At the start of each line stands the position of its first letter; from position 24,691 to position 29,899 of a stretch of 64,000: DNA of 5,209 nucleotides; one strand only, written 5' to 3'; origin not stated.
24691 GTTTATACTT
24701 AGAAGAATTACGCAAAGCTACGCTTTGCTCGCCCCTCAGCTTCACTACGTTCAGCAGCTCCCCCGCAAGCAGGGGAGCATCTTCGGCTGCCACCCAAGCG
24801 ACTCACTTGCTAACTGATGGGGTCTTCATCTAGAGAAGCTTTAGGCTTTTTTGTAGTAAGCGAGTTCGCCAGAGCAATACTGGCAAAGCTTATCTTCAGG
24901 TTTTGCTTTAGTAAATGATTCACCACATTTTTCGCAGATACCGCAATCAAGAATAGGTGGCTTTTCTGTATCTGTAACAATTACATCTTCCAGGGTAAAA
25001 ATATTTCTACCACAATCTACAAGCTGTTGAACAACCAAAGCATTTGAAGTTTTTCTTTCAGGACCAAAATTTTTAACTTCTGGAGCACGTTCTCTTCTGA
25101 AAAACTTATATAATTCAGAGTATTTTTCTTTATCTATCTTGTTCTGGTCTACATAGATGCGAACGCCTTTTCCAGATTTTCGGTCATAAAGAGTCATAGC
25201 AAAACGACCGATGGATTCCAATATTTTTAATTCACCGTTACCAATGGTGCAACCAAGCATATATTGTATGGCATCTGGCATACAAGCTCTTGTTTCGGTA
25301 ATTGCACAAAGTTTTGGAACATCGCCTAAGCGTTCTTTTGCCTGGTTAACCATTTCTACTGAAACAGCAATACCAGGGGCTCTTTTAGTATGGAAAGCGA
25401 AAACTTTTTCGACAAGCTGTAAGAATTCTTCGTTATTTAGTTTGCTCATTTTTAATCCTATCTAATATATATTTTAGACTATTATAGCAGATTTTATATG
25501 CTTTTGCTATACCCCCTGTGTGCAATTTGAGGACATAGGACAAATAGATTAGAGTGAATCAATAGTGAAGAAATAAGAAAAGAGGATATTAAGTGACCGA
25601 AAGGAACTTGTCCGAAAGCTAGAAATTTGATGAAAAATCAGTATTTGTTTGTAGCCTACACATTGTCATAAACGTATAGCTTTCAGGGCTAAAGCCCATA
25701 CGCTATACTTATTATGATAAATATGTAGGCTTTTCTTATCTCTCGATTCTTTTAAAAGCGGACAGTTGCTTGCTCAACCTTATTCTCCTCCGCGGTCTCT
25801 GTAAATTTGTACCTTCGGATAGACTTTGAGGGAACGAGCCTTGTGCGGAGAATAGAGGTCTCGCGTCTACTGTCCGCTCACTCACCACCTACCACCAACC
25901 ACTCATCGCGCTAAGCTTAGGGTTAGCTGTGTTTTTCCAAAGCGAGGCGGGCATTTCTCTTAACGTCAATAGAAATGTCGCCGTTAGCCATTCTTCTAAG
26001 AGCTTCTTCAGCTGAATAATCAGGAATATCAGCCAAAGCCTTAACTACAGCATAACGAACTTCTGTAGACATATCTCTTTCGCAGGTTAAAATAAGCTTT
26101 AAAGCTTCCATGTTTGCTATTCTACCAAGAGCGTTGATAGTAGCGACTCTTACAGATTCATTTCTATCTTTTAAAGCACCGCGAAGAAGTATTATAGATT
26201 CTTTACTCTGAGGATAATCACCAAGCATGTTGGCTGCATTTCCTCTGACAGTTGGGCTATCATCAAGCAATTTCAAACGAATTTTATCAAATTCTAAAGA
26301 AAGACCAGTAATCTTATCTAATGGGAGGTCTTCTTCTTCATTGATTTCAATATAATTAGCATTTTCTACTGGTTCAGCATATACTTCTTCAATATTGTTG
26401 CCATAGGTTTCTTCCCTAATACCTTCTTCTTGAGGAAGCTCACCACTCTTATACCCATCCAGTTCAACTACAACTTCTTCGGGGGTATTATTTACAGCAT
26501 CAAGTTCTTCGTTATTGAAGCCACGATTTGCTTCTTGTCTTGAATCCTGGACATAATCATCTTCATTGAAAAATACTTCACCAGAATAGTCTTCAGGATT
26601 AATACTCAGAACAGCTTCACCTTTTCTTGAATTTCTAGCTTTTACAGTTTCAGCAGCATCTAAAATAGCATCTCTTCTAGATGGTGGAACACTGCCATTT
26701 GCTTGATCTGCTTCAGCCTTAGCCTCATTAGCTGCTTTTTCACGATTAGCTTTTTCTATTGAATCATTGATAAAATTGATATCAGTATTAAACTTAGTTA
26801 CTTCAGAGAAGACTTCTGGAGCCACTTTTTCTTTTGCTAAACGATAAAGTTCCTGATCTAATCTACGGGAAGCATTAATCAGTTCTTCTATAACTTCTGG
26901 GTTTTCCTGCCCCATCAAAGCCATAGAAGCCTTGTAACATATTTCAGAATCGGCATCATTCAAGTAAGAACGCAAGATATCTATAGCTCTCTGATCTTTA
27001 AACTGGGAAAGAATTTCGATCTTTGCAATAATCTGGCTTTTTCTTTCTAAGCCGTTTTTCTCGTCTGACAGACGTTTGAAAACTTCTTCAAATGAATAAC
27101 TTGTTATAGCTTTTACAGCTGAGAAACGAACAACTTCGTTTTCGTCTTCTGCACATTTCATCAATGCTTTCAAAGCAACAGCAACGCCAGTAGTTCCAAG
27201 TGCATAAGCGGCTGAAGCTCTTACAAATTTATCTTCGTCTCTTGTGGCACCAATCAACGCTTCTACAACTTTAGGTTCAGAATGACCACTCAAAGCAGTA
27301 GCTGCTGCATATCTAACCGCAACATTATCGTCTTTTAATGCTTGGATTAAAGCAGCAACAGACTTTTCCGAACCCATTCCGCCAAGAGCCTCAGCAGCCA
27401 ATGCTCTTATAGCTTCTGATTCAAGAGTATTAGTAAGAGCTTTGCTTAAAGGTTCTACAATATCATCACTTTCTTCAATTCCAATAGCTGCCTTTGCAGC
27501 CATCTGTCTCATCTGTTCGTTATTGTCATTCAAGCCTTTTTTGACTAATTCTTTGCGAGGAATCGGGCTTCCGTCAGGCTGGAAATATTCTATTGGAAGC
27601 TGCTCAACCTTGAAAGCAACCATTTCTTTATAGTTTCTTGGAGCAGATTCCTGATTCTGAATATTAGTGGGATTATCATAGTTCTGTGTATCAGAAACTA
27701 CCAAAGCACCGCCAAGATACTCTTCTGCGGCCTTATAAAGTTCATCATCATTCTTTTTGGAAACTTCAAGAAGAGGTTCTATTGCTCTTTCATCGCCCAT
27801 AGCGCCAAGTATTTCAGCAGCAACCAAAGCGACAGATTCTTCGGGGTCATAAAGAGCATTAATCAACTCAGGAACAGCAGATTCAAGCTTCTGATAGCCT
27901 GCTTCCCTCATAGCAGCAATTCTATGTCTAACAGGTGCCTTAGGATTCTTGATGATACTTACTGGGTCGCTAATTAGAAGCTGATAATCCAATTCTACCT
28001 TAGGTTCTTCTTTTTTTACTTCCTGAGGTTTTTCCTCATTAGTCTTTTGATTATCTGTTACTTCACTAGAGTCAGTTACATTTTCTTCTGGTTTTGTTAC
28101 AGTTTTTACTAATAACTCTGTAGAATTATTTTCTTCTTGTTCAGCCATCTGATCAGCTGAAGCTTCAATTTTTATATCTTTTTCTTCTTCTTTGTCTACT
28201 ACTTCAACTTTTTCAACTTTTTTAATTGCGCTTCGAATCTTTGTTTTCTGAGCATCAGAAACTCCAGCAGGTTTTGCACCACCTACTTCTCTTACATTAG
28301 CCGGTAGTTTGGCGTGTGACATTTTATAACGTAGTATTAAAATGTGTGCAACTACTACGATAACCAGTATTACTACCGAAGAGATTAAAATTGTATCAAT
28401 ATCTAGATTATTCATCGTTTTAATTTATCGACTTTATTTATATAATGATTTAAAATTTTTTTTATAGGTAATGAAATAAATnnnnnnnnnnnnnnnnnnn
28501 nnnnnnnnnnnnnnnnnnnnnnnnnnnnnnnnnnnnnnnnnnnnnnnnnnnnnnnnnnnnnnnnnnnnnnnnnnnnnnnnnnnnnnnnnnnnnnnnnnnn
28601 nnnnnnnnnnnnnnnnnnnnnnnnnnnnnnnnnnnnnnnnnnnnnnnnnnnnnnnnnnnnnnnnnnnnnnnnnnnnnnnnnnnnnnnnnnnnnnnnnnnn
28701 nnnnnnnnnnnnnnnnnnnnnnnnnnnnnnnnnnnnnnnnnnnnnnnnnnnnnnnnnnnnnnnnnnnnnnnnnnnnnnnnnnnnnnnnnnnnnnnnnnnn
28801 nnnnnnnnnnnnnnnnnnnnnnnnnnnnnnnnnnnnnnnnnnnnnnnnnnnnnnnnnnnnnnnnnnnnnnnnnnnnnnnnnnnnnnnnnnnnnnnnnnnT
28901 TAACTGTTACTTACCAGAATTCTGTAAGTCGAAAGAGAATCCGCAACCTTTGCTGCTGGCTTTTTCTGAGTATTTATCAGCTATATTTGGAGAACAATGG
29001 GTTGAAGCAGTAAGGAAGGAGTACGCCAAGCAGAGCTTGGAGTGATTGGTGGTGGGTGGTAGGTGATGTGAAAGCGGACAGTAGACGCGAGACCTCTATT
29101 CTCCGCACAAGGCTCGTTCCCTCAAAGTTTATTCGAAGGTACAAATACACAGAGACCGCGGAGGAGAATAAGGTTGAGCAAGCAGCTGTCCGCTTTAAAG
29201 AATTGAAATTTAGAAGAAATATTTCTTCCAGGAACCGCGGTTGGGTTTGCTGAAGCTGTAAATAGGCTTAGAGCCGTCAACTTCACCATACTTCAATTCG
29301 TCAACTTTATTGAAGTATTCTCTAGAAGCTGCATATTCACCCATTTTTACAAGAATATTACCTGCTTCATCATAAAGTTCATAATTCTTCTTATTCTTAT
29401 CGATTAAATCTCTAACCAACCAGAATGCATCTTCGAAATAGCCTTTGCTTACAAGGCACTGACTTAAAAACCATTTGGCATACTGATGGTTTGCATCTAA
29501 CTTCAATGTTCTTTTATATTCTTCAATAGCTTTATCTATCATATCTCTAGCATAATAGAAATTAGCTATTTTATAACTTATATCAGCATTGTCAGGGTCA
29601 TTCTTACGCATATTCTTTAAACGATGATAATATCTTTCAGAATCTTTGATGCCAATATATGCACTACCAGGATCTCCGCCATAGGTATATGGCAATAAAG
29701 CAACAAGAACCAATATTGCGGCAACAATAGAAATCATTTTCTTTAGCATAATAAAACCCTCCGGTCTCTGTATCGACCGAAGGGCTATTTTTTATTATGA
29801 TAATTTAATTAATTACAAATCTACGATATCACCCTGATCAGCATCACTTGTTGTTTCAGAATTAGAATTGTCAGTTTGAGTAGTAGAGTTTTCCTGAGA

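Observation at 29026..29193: A ~170-nt composite structured element sits at the 3' end of a same-strand gene in 3 of 3 copies and ends like a giant terminator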

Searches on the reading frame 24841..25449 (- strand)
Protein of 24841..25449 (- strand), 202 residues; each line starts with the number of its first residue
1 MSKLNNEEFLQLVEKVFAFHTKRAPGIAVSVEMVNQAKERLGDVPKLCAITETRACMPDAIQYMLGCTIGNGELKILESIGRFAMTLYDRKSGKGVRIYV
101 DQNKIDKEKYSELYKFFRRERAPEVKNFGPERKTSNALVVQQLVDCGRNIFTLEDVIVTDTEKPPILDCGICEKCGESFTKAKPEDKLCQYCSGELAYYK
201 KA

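Call 13: search_protein_families(library=pfam, proteins=[window:24841-25449:-])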
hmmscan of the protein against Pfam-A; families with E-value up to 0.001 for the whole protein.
window:24841-25449:- (202 aa): 1 family
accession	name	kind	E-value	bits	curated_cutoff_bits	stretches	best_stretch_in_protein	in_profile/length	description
PF02663.19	FmdE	-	6.8e-26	91.4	22.9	1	19-125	1-106/133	FmdE, Molybdenum formylmethanofuran dehydrogenase operon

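Call 63: find_encoding_contigs(protein=window:24841-25449:-, flank=3000, max_places=10)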
Protein window:24841-25449:- (202 aa): 4 contigs read that carry it; 4 places shown.
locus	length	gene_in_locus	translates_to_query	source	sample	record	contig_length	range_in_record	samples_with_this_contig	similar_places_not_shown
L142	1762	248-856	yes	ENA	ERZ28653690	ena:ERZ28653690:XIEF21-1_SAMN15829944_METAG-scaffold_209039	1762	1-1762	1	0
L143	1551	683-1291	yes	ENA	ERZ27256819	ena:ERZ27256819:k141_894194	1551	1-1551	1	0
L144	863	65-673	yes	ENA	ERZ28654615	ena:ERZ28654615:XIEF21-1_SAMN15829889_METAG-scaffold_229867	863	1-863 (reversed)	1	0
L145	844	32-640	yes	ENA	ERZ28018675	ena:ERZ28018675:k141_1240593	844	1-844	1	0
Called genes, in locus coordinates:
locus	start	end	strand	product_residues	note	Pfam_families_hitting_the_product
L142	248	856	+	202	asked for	PF02663:FmdE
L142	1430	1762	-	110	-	?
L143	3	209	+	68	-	?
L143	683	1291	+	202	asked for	PF02663:FmdE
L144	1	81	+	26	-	?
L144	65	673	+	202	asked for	PF02663:FmdE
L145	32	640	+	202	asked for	PF02663:FmdE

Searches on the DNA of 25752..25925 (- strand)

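Call 68: search_dna_similar(query=window:25752-25925:-, collection=plasmids, mode=distant, max_evalue=0.001, max_rows=10)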
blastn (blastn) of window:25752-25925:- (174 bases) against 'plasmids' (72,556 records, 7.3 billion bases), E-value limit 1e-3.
No match.

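Call 69: search_dna_similar(query=window:25752-25925:-, collection=phages, mode=distant, max_evalue=0.001, max_rows=10)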
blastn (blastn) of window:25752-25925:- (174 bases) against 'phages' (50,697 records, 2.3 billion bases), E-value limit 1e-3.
No match.

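Call 86: build_rna_model(alignment_id=A2, structure=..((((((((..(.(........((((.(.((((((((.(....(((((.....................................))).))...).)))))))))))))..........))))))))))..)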
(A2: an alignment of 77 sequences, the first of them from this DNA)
Model R1 built from alignment A2 (77 sequences, 132 columns); structure: as given.
model positions 127; base pairs 29; branch points 0; effective number of sequences 1.14; information 0.589 bits per position. Calibrated on 0.2 Mb of random sequence (short: E-values are rough).
structure used (alignment columns):
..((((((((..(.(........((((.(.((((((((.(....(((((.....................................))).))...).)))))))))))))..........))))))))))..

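Call 87: search_with_rna_model(model_id=R1, source=window, filters=off, max_evalue=1)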
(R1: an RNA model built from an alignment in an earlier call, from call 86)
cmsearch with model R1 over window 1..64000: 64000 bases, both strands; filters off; matches with E-value up to 1: 11.
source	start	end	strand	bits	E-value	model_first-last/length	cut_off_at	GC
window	25755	25880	-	155.4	8.6e-41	1-127/127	no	0.51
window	29071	29196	+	153.3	3.1e-40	1-127/127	no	0.5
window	11309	11435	+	141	8.1e-37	1-127/127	no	0.5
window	25755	25880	+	19.6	0.0045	1-127/127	no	0.51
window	29071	29196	-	19.4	0.005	1-127/127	no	0.5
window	21301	21379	+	15.1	0.08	1-127/127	no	0.38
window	57008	57080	-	13.2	0.27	1-127/127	no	0.3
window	45550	45594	-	12.2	0.49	1-127/127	no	0.4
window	50042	50111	+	12.1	0.53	1-127/127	no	0.3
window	49258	49307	-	11.9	0.61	1-127/127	no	0.42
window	5643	5707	-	11.2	0.95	1-127/127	no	0.32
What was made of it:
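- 25758..25877 (-): Copy 2, 120-nt hairpin unit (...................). Covariance model 155 bits (call 87).
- Checked: A covariance model gives 141-155 bits for these three and nothing else significant in the window (call 87).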

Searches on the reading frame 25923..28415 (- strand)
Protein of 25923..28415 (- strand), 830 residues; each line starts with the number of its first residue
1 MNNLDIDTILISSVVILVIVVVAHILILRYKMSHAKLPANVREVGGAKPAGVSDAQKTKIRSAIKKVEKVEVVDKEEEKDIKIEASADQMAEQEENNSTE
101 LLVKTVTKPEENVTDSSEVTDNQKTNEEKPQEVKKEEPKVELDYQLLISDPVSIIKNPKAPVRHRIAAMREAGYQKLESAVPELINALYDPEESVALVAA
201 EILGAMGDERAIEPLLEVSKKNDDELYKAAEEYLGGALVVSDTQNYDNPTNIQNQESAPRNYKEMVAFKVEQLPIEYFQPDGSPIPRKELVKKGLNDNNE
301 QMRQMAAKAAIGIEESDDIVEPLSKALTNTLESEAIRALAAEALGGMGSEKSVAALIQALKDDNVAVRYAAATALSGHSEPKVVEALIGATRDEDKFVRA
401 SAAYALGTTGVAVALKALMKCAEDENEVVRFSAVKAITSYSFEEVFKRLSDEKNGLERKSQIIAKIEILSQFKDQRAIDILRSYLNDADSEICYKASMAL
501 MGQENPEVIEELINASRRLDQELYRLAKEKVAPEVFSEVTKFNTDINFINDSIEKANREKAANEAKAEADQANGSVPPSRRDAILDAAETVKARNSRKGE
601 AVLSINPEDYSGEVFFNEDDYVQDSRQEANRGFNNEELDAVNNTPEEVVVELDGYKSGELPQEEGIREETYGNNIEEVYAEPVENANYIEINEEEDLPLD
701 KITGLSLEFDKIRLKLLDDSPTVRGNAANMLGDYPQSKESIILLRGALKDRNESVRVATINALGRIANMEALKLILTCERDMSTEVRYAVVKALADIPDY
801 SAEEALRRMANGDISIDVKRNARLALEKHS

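Call 13: search_protein_families(library=pfam, proteins=[window:25923-28415:-])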
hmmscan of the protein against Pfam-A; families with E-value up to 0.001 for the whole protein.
window:25923-28415:- (830 aa): 10 families
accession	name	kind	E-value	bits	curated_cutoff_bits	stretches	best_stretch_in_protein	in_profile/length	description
PF13646.12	HEAT_2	-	1.3e-57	192.5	27.7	6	354-437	2-87/88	HEAT repeats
PF02985.28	HEAT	-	2.7e-30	101.9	23.5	0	355-376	4-25/31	HEAT repeat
PF03130.22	HEAT_PBS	-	2.1e-22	77.5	20.9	0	336-362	1-27/27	PBS lyase HEAT-like repeat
PF13513.12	HEAT_EZ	-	6e-17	62.2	27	0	353-376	30-53/55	HEAT-like repeat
PF12717.13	Cnd1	-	1.3e-07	32.2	26.4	0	710-784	24-102/162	non-SMC mitotic condensation complex subunit 1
PF20168.4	PDS5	-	1.6e-05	23.4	27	0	332-451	254-359/1053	Sister chromatid cohesion protein PDS5 protein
PF00514.29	Arm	-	2e-05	24.9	20.6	0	353-376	14-37/41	Armadillo/beta-catenin-like repeat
PF12755.13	Vac14_Fab1_bd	-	5.3e-05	24.2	22.1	0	770-807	27-64/97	Vacuolar 14 Fab1-binding region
PF25786.1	HEAT_GCN1_C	-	9.6e-05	22.9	27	0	731-797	19-94/151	GCN1-like, C-terminal HEAT repeats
PF24492.1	HEAT_ECM29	-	0.00042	20.9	27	0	736-770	109-143/160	Proteasome adapter and scaffold protein ECM29, HEAT-repeat domain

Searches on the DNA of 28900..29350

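Call 8: search_rna_families(source=window, start=28900, end=29350, threshold=evalue, max_evalue=10, show_alignments=3)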
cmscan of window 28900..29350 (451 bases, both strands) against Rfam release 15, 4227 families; matches with E-value up to 10: 1.
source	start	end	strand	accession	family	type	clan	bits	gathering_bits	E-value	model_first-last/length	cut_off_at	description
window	28906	28983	+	RF02621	BSnc120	Gene; sRNA;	-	15.5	114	1.6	1-88/88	no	Brucella sRNA 120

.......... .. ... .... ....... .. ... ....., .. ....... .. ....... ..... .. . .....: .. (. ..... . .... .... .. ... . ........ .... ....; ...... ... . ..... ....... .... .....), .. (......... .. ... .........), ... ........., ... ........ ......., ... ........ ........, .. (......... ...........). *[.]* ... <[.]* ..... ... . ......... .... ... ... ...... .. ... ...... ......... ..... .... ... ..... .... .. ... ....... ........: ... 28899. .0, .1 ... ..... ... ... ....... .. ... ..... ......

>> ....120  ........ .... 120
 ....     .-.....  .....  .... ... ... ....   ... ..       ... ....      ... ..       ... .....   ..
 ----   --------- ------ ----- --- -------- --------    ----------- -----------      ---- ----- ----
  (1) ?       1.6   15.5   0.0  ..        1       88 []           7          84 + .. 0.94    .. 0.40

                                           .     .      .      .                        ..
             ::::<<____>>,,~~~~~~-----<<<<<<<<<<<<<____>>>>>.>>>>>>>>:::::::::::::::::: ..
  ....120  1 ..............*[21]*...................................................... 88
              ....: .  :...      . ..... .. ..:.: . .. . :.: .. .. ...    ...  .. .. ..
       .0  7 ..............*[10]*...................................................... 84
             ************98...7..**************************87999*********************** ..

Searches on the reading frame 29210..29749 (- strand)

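Call 13: search_protein_families(library=pfam, proteins=[window:29210-29749:-])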
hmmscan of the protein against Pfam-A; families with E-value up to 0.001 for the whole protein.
window:29210-29749:- (179 aa): 9 families
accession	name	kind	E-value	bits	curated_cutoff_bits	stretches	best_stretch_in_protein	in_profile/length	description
PF14559.12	TPR_19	-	1.2e-09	38.8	25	1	43-91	13-61/68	Tetratricopeptide repeat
PF07719.23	TPR_2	-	5.3e-07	29.7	27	0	56-88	2-34/34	Tetratricopeptide repeat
PF00515.34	TPR_1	-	3.8e-06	26.9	27.8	0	56-88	2-34/34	Tetratricopeptide repeat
PF13181.12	TPR_8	-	4.3e-06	26.9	25.7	0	124-153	2-31/34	Tetratricopeptide repeat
PF13428.12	TPR_14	-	8.6e-06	26.4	23.5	0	58-91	4-37/44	Tetratricopeptide repeat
PF13432.12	TPR_16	-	2.1e-05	25.3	32.7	0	65-109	8-51/65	Tetratricopeptide repeat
PF13431.12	TPR_17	-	2.1e-05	24.9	24.4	0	49-76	7-34/34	Tetratricopeptide repeat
PF13414.12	TPR_11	-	2.3e-05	24.4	26.8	0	63-87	2-26/42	TPR repeat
PF23914.1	TPR_CcmH_CycH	-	0.00088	19.6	42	0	50-151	45-149/158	Cytochrome c-type biogenesis protein H TPR domain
